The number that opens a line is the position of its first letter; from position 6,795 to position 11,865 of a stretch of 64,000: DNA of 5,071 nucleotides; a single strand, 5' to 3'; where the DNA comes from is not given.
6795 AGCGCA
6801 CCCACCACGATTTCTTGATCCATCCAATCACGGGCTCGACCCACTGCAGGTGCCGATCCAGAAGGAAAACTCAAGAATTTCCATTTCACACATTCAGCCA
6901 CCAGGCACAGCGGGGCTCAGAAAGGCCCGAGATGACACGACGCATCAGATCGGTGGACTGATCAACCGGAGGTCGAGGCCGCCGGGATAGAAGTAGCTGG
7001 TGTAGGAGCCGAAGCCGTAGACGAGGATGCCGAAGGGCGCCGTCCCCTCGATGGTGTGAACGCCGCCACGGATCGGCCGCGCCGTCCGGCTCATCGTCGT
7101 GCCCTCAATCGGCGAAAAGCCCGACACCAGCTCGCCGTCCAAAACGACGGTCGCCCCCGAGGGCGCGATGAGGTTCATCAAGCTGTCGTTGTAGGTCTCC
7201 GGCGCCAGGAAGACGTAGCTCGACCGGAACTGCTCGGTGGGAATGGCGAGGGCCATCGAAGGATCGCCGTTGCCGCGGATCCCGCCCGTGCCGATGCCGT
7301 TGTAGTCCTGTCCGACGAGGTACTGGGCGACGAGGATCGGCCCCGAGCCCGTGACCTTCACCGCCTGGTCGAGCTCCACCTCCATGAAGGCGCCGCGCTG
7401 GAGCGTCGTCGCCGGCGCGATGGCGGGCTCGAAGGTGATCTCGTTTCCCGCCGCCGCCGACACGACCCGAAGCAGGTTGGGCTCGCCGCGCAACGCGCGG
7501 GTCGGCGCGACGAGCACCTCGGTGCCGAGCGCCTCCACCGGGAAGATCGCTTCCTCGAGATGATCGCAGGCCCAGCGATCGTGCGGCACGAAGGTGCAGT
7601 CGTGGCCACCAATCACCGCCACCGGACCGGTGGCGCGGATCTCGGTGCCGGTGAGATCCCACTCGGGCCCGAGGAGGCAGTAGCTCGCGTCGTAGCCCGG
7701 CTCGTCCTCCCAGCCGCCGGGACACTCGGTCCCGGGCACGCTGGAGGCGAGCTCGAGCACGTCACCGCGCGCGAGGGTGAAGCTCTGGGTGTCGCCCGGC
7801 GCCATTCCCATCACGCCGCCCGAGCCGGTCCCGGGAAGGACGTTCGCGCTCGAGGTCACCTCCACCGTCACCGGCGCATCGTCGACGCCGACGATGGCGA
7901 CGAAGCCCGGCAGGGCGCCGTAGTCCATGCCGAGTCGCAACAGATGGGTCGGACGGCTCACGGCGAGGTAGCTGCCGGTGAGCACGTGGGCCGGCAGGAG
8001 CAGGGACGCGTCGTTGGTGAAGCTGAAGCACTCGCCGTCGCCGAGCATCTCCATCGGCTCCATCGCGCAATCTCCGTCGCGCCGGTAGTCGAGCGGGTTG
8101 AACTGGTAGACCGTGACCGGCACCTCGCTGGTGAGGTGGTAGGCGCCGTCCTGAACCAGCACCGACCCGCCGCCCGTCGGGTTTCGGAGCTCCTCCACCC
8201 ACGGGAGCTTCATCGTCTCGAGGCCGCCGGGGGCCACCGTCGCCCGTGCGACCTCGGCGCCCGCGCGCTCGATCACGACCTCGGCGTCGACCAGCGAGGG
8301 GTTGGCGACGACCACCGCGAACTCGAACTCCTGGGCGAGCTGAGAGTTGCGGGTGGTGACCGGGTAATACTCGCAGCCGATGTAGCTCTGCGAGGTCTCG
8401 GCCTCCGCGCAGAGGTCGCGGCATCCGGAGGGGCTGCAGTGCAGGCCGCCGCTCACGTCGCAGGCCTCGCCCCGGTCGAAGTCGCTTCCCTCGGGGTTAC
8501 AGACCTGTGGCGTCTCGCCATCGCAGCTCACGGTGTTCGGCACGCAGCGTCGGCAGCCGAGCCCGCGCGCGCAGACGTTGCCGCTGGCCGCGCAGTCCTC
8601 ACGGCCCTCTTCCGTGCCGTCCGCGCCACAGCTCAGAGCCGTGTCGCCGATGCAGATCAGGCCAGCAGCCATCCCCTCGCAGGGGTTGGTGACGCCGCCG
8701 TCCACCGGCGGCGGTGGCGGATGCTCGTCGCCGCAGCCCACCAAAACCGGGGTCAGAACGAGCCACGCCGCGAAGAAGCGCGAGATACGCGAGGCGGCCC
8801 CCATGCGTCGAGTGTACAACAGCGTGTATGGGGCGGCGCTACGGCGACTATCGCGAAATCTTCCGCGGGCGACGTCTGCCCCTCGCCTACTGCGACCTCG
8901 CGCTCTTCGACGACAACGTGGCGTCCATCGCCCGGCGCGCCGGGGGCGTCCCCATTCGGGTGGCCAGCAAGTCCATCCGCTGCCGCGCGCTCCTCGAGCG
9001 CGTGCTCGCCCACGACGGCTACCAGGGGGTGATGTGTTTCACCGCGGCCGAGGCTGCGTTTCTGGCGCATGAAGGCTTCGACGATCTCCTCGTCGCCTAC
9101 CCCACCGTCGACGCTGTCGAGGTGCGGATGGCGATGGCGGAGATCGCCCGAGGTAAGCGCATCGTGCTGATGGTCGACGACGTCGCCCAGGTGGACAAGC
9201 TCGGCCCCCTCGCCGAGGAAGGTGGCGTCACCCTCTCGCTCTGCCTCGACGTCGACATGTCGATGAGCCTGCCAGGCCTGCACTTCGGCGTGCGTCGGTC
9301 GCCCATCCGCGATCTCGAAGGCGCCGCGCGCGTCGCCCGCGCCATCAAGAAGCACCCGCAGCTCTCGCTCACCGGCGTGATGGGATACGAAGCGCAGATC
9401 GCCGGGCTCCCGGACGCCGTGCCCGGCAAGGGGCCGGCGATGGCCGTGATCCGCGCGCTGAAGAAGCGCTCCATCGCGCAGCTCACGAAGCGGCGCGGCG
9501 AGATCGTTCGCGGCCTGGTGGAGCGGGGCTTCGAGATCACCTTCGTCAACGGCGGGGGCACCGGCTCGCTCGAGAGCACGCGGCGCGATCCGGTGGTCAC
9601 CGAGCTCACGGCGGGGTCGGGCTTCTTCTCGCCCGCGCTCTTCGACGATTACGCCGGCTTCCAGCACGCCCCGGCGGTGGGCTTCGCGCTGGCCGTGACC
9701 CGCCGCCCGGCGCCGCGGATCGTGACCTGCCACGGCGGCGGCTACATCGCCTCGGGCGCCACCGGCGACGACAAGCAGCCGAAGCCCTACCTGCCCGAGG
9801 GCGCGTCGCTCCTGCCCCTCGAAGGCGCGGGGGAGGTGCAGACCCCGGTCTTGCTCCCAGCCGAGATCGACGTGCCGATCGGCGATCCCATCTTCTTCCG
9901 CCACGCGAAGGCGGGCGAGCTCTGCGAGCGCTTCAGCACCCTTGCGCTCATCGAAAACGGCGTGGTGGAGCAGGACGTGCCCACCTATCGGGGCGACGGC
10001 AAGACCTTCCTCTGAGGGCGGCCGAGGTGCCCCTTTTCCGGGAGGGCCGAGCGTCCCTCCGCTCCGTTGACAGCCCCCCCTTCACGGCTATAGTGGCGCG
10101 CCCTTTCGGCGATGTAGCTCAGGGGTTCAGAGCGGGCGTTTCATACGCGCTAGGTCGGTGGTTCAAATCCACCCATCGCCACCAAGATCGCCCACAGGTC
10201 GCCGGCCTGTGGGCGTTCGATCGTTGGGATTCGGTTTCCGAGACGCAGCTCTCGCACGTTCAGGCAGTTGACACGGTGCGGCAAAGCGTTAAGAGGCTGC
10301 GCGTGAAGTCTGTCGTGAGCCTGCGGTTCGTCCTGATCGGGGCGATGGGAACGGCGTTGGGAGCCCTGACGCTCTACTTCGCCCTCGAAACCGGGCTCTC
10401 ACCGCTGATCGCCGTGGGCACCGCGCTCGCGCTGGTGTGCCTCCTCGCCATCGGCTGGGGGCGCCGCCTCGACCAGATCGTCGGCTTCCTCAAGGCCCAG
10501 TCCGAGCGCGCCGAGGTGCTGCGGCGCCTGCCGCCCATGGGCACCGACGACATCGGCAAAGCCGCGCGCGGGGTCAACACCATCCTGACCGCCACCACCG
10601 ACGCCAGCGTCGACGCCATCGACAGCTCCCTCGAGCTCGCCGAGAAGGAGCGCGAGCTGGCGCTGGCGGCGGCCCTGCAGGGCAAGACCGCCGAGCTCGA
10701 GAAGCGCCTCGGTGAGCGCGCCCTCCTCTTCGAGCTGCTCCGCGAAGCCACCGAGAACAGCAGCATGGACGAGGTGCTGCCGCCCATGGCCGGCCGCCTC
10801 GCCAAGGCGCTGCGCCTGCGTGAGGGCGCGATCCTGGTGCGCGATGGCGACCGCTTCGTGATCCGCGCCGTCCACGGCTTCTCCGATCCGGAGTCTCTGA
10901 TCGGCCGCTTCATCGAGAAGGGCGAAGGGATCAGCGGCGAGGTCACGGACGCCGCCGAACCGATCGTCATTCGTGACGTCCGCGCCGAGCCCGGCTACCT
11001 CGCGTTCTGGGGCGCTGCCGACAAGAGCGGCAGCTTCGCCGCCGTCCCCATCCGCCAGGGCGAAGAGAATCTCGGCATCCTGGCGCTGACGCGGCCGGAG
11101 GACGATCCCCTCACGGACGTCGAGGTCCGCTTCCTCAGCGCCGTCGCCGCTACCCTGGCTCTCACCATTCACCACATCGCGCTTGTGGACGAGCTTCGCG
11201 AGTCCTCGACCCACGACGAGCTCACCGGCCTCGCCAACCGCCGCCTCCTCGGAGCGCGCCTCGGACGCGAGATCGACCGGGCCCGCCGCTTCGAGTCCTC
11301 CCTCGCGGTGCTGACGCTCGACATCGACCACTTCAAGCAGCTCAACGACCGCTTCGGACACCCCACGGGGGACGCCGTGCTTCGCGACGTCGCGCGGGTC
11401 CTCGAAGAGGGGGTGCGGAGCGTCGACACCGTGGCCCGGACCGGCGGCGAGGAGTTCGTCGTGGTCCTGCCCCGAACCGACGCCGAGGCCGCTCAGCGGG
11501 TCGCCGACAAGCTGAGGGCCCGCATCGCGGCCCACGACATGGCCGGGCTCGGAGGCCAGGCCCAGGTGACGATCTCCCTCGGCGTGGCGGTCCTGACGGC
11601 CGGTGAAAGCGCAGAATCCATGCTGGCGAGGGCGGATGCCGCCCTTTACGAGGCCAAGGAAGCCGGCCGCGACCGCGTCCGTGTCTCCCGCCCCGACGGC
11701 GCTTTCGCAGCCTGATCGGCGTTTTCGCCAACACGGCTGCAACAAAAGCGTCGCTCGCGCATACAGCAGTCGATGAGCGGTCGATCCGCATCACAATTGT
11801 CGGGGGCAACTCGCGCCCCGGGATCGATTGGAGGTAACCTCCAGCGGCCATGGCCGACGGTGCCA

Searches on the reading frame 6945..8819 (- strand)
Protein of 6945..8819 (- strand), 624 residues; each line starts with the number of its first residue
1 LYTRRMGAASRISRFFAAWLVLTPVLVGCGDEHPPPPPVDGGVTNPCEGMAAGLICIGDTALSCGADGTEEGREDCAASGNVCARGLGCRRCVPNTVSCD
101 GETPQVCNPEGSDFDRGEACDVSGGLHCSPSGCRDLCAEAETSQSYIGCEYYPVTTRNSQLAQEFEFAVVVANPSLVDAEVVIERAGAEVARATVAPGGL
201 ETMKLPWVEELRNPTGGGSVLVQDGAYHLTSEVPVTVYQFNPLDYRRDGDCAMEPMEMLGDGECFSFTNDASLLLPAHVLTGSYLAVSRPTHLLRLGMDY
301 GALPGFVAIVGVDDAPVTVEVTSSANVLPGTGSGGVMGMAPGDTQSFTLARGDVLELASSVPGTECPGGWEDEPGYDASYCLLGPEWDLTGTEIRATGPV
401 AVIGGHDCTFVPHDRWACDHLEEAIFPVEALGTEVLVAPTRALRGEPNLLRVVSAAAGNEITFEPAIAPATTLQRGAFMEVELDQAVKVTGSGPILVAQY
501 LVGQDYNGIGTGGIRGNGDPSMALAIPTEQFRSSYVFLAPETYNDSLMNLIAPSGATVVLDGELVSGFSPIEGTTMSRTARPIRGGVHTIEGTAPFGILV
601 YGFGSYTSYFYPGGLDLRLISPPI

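Call 64: search_protein_families(library=pfam, proteins=[window:6945-8819:-], max_evalue=0.001)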
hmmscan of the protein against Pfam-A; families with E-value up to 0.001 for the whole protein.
window:6945-8819:- (624 aa): 1 family
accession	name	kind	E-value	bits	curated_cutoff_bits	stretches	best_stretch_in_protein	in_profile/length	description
PF17517.7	IgGFc_binding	-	8.2e-64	216.1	25.6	1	270-602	1-297/297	IgGFc binding protein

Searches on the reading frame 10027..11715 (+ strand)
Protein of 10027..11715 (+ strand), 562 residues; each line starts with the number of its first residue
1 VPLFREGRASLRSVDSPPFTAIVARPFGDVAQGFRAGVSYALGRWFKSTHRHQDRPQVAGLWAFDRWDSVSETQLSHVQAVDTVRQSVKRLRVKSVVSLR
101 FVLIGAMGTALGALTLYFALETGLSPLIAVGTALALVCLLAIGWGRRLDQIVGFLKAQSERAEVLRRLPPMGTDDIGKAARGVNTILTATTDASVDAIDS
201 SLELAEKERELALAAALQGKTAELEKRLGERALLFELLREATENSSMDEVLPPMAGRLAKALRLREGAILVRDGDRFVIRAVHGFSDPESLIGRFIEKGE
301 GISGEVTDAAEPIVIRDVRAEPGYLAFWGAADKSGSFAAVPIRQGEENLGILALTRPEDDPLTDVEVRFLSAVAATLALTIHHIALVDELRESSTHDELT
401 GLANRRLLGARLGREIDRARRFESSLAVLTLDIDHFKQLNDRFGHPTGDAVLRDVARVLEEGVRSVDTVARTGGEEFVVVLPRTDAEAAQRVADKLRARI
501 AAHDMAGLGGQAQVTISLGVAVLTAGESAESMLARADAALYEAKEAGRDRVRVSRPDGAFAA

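Call 64: search_protein_families(library=pfam, proteins=[window:10027-11715:+], max_evalue=0.001)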
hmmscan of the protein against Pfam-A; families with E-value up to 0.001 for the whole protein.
window:10027-11715:+ (562 aa): 6 families
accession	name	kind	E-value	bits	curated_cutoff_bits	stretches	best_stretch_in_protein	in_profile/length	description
PF00990.26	GGDEF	-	9e-48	162.5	23.8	1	395-550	2-161/161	Diguanylate cyclase, GGDEF domain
PF13185.12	GAF_2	-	1.1e-13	52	28.6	1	246-382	3-136/136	GAF domain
PF01590.32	GAF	-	6.3e-12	46.6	22.4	1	247-381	2-133/133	GAF domain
PF13492.12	GAF_3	-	7.2e-09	36.6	27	1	247-381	2-127/129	GAF domain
PF22335.1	Cas10-Cmr2_palm2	-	9.6e-05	22.9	27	1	426-551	2-132/133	Cas10/Cmr2, second palm domain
PF17853.6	GGDEF_2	-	0.0009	19.9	24.5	0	427-512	24-97/116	GGDEF-like domain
